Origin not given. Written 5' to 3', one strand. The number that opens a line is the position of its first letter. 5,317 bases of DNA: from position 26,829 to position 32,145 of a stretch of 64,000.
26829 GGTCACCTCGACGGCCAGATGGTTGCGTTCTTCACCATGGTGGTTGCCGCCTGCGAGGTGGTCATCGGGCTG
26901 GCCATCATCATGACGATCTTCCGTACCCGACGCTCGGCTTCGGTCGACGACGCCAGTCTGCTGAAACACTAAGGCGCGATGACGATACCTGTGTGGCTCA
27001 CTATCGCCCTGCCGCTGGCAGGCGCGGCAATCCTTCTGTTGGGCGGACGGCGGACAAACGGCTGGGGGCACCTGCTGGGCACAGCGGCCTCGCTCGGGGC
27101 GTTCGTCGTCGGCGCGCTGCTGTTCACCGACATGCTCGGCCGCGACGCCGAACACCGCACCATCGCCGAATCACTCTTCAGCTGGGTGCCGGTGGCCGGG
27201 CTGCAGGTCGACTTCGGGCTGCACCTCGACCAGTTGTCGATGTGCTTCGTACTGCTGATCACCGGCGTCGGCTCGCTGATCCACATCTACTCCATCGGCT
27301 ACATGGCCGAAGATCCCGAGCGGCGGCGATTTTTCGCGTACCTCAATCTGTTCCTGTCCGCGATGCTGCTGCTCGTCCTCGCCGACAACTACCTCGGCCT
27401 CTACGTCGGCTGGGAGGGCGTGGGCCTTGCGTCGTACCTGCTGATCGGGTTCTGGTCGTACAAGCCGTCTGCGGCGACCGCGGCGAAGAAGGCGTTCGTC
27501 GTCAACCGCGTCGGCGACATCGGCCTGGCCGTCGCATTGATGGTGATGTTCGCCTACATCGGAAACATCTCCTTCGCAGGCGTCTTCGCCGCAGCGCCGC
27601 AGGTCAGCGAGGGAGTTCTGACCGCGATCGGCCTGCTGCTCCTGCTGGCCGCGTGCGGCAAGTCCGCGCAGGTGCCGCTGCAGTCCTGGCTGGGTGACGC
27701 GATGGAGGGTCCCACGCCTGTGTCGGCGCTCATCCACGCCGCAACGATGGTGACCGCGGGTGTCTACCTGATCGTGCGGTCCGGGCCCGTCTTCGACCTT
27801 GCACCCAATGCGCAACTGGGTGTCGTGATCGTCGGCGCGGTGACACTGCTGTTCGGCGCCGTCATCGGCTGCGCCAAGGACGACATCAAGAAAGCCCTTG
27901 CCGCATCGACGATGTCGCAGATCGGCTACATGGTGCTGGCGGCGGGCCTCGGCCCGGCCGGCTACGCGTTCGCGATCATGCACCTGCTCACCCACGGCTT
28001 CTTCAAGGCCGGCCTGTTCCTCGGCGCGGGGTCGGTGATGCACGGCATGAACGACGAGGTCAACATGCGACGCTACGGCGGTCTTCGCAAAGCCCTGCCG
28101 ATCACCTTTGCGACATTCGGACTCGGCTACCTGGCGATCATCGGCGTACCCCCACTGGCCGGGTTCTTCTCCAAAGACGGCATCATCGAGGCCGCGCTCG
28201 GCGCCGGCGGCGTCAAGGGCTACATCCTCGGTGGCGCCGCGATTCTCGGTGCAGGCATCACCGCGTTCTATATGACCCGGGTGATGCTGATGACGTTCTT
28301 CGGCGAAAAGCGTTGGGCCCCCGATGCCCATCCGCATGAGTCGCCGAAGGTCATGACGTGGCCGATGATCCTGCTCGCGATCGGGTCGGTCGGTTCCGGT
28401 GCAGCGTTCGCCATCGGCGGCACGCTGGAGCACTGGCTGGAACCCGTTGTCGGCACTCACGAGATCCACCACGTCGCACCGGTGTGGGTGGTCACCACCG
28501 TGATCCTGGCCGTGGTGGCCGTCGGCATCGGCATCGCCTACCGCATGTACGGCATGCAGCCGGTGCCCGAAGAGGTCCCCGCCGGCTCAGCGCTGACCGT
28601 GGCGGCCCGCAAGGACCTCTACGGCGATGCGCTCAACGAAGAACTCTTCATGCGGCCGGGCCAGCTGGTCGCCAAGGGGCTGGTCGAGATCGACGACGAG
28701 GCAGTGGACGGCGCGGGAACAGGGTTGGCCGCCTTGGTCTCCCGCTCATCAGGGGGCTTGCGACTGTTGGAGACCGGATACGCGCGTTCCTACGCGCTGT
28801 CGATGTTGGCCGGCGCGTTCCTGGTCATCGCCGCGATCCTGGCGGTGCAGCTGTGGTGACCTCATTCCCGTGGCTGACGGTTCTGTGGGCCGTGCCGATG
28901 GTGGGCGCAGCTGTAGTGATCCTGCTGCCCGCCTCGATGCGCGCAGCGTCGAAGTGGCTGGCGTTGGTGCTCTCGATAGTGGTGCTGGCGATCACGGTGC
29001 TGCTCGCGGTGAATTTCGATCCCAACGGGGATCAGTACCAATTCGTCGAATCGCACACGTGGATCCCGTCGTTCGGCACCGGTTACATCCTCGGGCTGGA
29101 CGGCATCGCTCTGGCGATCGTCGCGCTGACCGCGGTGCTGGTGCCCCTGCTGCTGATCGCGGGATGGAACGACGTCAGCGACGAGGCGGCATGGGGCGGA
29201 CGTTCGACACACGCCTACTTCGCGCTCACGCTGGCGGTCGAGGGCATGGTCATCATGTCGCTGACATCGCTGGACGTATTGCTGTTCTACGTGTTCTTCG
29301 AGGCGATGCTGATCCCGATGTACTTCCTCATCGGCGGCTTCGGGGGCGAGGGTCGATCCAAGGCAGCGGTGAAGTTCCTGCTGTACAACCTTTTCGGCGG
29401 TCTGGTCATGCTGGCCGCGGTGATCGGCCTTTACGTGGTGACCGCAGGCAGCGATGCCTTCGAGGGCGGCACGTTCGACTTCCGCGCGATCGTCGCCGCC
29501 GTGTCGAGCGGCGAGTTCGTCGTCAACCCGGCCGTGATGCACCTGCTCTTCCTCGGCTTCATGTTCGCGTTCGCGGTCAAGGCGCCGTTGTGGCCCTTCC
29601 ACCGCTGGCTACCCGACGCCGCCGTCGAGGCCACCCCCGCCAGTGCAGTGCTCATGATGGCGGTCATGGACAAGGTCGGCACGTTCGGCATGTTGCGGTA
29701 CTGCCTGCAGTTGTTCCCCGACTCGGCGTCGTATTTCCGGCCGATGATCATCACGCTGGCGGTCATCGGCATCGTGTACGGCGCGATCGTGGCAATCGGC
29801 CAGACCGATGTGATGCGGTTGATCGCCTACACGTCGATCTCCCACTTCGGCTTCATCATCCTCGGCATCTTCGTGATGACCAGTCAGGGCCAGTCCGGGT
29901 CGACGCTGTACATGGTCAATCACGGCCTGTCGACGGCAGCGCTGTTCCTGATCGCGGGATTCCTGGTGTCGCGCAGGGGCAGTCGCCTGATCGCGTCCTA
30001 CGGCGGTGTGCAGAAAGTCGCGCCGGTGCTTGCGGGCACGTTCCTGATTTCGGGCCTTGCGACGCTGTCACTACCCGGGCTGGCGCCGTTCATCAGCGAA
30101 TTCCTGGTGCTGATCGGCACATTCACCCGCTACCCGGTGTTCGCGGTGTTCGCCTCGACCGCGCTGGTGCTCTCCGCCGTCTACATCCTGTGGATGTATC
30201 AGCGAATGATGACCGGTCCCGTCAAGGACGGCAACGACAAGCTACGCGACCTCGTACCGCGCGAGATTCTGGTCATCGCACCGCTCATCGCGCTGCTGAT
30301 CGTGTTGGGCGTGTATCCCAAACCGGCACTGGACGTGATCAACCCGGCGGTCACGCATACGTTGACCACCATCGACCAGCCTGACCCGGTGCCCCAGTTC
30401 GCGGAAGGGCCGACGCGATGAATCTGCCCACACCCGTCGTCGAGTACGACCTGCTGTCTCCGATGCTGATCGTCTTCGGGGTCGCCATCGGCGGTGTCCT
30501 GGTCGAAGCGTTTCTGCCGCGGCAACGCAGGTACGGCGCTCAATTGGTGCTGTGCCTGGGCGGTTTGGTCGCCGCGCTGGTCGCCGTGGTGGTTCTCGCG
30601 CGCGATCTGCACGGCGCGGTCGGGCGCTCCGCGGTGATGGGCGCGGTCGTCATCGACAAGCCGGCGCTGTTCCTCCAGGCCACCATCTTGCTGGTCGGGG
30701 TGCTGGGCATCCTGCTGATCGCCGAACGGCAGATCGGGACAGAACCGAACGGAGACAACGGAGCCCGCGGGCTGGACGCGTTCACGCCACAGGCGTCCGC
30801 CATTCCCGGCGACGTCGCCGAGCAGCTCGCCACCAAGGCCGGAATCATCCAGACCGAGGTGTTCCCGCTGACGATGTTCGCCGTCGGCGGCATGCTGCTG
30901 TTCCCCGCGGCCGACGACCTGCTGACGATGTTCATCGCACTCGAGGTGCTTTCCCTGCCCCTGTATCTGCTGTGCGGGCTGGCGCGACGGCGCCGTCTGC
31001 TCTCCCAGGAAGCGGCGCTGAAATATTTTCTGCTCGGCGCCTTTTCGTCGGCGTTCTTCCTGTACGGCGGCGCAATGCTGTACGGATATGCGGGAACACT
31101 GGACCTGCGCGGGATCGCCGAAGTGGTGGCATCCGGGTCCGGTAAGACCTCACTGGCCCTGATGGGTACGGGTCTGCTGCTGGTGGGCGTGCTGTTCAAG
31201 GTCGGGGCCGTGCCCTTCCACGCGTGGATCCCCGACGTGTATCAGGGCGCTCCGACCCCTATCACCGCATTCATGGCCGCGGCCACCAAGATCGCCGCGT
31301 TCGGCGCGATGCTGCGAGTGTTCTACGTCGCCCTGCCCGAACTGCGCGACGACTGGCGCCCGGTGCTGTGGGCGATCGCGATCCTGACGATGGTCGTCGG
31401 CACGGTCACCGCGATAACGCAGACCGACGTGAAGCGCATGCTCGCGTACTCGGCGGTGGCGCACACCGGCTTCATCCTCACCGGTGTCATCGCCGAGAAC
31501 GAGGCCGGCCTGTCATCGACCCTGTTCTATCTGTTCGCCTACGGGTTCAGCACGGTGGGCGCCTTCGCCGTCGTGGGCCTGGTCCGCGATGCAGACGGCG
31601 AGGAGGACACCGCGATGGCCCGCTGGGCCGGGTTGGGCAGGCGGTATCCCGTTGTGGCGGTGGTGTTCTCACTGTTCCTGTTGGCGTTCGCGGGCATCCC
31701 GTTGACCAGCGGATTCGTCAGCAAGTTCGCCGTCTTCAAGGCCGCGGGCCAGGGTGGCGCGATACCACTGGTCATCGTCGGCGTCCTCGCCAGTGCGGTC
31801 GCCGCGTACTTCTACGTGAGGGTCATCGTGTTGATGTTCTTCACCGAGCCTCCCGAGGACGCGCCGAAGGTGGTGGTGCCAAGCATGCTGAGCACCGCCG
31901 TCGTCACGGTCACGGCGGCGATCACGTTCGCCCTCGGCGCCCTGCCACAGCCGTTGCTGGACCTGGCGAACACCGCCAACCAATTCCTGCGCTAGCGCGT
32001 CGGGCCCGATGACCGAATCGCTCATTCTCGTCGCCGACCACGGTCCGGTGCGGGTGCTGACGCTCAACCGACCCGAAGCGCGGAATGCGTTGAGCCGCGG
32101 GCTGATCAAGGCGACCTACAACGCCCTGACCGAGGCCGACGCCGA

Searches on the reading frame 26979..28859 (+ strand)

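Call 41: search_protein_families(library=pfam, proteins=[window:26979-28859:+], max_evalue=0.0001)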
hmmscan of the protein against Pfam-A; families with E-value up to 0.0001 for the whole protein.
window:26979-28859:+ (626 aa): 2 families
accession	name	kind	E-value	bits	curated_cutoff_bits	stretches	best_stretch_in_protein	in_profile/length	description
PF00361.26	Proton_antipo_M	-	1.9e-79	267.4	21.5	1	135-417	1-286/294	NADH:quinone oxidoreductase/Mrp antiporter, TM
PF00662.26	Proton_antipo_N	-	8.1e-22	77.3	24.5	1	69-119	1-51/51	NADH-Ubiquinone oxidoreductase (complex I), chain 5 N-terminus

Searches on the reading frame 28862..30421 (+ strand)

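Call 41: search_protein_families(library=pfam, proteins=[window:28862-30421:+], max_evalue=0.0001)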
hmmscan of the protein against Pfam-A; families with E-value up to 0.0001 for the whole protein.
window:28862-30421:+ (519 aa): 1 family
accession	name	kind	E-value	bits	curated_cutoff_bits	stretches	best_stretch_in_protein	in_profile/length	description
PF00361.26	Proton_antipo_M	-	2e-63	214.8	21.5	1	136-437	1-293/294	NADH:quinone oxidoreductase/Mrp antiporter, TM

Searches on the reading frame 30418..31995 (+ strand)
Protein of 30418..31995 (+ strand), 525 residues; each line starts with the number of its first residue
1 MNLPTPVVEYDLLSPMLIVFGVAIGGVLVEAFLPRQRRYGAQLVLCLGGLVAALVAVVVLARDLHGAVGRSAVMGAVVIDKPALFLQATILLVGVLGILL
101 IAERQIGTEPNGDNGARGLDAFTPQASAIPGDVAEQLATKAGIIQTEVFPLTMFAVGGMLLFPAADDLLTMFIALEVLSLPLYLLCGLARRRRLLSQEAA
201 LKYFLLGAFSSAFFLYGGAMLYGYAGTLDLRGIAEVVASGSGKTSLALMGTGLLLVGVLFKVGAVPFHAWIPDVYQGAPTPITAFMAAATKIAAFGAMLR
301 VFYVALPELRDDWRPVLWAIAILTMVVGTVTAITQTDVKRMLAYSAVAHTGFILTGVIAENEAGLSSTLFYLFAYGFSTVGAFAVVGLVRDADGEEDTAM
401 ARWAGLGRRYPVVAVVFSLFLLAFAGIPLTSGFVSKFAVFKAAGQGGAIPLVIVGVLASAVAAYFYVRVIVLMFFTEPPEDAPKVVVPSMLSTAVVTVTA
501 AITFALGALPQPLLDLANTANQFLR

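Call 41: search_protein_families(library=pfam, proteins=[window:30418-31995:+], max_evalue=0.0001)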
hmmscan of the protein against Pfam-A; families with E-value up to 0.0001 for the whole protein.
window:30418-31995:+ (525 aa): 1 family
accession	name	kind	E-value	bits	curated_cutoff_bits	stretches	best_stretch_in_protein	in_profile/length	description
PF00361.26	Proton_antipo_M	-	2.7e-75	253.7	21.5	1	165-460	1-292/294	NADH:quinone oxidoreductase/Mrp antiporter, TM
